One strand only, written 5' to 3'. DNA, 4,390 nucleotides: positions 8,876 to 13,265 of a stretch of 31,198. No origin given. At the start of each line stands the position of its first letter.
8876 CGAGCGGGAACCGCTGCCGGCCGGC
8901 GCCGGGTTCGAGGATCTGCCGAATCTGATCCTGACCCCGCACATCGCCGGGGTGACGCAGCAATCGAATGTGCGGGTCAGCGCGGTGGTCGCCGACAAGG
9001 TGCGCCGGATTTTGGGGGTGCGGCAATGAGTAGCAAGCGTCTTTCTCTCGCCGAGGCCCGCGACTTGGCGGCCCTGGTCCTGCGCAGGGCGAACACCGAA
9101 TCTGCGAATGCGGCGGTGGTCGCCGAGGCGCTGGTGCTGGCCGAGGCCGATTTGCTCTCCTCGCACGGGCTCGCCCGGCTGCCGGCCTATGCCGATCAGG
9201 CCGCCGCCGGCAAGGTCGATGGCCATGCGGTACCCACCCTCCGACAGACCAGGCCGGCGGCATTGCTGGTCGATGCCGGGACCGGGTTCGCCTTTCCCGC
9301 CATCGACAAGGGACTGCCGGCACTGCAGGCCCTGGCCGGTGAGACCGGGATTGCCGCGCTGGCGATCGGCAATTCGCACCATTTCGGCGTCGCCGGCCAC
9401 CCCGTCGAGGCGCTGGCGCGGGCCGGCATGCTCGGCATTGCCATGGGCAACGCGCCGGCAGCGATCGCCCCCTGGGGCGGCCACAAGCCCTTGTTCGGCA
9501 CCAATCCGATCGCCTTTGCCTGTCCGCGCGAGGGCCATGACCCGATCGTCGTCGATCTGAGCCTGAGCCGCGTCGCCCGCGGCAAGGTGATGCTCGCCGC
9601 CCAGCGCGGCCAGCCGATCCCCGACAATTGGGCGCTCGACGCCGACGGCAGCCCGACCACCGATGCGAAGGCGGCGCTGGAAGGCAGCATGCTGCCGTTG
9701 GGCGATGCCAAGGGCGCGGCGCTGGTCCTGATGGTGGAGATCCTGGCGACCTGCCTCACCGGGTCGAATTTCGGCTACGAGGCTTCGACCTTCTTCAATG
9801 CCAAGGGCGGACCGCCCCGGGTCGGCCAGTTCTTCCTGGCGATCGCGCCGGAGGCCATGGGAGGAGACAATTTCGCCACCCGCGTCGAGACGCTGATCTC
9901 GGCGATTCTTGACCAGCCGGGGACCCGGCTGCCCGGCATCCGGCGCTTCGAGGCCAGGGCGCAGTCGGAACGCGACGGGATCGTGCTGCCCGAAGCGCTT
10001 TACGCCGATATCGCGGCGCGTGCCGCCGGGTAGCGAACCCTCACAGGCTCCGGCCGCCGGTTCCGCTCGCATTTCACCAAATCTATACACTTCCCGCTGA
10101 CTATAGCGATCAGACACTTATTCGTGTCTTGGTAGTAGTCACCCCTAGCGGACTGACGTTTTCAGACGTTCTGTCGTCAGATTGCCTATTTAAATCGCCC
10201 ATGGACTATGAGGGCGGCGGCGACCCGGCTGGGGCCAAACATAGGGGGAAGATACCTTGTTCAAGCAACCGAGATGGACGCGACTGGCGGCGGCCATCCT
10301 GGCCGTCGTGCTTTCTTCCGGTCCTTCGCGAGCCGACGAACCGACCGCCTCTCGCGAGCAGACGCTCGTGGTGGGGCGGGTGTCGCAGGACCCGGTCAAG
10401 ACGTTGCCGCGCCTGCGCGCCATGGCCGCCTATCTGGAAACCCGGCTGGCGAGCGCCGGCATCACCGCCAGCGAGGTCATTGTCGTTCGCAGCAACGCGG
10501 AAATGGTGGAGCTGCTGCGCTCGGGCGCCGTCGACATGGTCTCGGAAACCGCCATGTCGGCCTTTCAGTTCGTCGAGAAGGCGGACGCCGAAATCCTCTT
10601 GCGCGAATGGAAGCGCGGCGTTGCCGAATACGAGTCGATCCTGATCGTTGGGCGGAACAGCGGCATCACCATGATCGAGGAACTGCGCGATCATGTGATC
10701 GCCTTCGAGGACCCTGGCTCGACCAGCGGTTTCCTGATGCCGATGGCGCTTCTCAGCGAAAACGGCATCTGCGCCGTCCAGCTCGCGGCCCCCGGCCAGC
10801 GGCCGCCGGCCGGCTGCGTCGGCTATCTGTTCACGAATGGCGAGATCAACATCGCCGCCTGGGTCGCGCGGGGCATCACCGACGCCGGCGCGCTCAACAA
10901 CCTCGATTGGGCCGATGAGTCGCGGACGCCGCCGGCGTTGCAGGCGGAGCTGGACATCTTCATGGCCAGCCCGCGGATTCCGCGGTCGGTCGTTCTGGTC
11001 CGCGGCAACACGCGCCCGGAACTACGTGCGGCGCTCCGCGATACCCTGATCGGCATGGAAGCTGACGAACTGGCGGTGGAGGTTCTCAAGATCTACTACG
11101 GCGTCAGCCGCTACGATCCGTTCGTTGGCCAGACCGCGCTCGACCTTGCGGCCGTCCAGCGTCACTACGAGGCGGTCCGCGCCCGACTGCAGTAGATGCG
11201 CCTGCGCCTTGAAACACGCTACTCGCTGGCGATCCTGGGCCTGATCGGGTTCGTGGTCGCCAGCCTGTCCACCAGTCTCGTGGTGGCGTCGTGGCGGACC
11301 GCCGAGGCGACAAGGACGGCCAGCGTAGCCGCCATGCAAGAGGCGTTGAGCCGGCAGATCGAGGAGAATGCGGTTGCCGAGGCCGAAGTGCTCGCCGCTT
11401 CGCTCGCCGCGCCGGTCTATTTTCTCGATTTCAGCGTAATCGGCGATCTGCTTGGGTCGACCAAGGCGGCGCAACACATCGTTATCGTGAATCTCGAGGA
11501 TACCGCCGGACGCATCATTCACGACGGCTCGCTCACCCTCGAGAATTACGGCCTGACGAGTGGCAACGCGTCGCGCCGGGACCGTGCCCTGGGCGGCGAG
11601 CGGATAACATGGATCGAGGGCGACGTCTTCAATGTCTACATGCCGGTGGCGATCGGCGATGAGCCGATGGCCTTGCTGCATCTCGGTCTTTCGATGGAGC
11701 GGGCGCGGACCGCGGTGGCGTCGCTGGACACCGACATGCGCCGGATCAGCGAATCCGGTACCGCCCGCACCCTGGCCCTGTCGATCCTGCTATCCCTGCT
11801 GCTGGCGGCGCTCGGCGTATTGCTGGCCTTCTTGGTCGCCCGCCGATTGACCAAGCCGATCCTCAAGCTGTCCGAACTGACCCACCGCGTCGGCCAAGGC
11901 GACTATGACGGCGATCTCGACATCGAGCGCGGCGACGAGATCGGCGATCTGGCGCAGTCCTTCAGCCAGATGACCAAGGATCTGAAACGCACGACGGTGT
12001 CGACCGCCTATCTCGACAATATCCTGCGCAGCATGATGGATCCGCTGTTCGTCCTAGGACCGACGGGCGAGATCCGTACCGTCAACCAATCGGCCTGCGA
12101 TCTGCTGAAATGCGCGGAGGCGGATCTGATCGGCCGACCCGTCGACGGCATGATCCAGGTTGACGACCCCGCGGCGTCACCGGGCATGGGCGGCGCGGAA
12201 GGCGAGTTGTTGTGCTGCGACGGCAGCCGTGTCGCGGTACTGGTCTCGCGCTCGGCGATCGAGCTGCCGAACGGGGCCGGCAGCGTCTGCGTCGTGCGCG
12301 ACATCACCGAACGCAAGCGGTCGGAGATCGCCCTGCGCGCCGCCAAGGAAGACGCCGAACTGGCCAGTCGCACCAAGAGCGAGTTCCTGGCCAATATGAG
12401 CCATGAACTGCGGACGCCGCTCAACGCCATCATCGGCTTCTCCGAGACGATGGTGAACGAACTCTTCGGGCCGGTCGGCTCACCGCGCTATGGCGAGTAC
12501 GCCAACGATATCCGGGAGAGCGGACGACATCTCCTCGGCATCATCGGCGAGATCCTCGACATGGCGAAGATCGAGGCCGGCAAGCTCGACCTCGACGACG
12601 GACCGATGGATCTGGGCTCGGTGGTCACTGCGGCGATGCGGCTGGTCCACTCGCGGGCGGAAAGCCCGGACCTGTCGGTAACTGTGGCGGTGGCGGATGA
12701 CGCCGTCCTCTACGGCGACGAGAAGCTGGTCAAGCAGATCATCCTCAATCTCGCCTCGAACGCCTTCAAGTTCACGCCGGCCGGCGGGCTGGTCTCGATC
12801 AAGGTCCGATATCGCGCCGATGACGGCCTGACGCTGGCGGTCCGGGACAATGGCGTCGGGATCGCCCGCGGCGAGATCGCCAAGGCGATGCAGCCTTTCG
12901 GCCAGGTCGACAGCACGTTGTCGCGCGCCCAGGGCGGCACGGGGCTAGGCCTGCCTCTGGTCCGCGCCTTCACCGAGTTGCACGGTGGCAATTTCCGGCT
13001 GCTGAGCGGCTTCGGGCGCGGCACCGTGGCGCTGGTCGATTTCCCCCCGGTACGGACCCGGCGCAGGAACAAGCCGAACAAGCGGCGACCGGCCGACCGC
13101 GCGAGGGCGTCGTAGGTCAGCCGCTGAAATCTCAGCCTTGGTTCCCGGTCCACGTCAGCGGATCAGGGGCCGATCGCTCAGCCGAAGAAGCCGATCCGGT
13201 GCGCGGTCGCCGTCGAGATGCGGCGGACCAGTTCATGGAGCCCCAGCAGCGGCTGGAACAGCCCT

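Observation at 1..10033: Candidate one-organism sulfosugar mineralisation cluster: EMP-type sulfoglycolysis joined to sulfolactate desulfonation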

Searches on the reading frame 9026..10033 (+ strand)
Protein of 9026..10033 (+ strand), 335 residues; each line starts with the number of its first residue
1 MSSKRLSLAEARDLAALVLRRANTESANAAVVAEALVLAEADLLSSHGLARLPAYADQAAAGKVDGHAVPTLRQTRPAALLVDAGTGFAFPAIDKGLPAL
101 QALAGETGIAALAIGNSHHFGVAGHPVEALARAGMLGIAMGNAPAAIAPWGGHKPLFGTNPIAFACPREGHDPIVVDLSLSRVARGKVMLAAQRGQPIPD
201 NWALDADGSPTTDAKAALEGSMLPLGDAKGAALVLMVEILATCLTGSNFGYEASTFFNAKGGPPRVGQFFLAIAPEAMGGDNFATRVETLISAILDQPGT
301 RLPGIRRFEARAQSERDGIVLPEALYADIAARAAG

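Call 4: search_protein_families(library=pfam, proteins=[window:9026-10033:+])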
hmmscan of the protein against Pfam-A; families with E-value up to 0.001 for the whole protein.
window:9026-10033:+ (335 aa): 1 family
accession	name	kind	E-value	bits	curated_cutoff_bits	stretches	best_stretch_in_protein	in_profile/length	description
PF02615.19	Ldh_2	-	4e-102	342.2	38.8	1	7-329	2-332/333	Malate/L-lactate dehydrogenase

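Call 5: search_protein_families(library=ncbifam, proteins=[window:9026-10033:+], max_evalue=0.01)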
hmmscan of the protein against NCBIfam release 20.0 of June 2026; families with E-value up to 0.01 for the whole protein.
window:9026-10033:+ (335 aa): 5 families
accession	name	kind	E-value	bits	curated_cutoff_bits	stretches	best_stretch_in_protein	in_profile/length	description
NF040650.1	sulfolac_dhydr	equivalog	2.5e-62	211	500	1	10-329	7-326/339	L-sulfolactate dehydrogenase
NF011599.0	PRK15025.1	equivalog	9.9e-50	169.6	356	1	13-326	10-328/349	ureidoglycolate dehydrogenase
TIGR03175.1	AllD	equivalog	2e-48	165.3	496.2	1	16-292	13-288/349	ureidoglycolate dehydrogenase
NF007504.0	PRK10098.1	equivalog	3e-43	148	336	1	2-333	3-341/360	malate/lactate/ureidoglycolate dehydrogenase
NF009750.0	PRK13260.1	equivalog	6e-30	104.5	316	1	17-330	14-330/332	3-dehydro-L-gulonate 2-dehydrogenase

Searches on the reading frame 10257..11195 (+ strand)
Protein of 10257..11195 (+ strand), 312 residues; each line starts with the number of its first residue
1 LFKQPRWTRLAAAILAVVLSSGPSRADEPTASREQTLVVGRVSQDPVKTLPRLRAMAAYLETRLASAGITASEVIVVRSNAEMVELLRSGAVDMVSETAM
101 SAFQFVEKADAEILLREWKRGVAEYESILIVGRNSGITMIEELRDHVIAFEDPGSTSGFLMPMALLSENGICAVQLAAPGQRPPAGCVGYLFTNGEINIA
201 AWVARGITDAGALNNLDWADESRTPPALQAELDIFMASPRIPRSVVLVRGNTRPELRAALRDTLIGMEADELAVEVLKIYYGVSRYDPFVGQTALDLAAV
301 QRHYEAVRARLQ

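Call 4: search_protein_families(library=pfam, proteins=[window:10257-11195:+])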
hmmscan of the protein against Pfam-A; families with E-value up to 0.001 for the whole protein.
window:10257-11195:+ (312 aa): 1 family
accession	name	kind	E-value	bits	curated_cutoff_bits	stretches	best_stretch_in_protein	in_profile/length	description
PF12974.12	Phosphonate-bd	-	1.2e-45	156.2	27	1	44-288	7-236/242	ABC transporter, phosphonate, periplasmic substrate-binding protein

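Call 62: search_protein_families(library=ncbifam, proteins=[window:10257-11195:+], max_evalue=0.001)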
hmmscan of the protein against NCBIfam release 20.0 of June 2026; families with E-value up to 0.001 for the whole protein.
window:10257-11195:+ (312 aa): 4 families
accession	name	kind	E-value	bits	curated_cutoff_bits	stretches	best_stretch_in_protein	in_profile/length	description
TIGR01098.1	3A0109s03R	subfamily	1.4e-28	100.1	112.05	1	7-265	4-251/253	phosphate/phosphite/phosphonate ABC transporter substrate-binding protein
TIGR03431.1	PhnD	equivalog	6.9e-23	81.5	261.1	1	11-282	7-263/288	phosphonate ABC transporter substrate-binding protein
TIGR04553.1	ABC_peri_selen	hypoth_equivalog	2.3e-11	43.6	250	1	44-268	10-226/266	putative selenate ABC transporter substrate-binding protein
NF049985.1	SBP_like_Rv1680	exception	0.00046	20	400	1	74-180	34-140/268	Rv1680 family SBP-like protein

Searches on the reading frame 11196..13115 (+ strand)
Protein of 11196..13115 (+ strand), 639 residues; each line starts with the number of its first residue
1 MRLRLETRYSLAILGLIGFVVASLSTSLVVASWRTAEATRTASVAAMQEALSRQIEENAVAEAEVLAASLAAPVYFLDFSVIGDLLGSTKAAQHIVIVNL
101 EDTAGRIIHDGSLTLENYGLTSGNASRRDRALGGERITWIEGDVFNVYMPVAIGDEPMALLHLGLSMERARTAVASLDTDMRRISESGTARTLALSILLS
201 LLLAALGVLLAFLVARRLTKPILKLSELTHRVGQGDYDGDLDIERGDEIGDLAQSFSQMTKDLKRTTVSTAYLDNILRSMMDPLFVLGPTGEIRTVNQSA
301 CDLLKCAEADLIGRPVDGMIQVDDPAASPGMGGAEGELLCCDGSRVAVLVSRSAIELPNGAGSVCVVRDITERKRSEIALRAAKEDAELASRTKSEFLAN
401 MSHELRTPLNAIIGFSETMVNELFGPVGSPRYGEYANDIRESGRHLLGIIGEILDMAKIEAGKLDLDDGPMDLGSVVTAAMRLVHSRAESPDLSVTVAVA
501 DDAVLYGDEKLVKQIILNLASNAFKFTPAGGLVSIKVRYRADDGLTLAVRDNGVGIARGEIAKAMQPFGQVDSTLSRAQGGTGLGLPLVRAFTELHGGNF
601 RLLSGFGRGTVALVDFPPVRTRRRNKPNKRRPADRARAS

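Call 4: search_protein_families(library=pfam, proteins=[window:11196-13115:+])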
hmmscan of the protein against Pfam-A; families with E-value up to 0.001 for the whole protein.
window:11196-13115:+ (639 aa): 7 families
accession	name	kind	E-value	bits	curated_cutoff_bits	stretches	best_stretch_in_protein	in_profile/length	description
PF02518.31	HATPase_c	-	1.4e-23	83.9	26.4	1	507-617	1-108/111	Histidine kinase-, DNA gyrase B-, and HSP90-like ATPase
PF00512.31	HisKA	-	2.7e-19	69.4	26.9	1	394-462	2-66/66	His Kinase A (phospho-acceptor) domain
PF00672.30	HAMP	-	8.7e-14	52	25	1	213-264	1-52/53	HAMP domain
PF08448.16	PAS_4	-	4.4e-06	27.3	23.1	1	277-375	1-110/110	PAS fold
PF17203.10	sCache_3_2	-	6e-06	26.8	28.4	1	47-176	2-137/140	Single cache domain 3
PF00989.32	PAS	-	2e-05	25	22.6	1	273-326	3-56/113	PAS fold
PF13426.13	PAS_9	-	0.00027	21.6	27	0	282-372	2-103/103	PAS domain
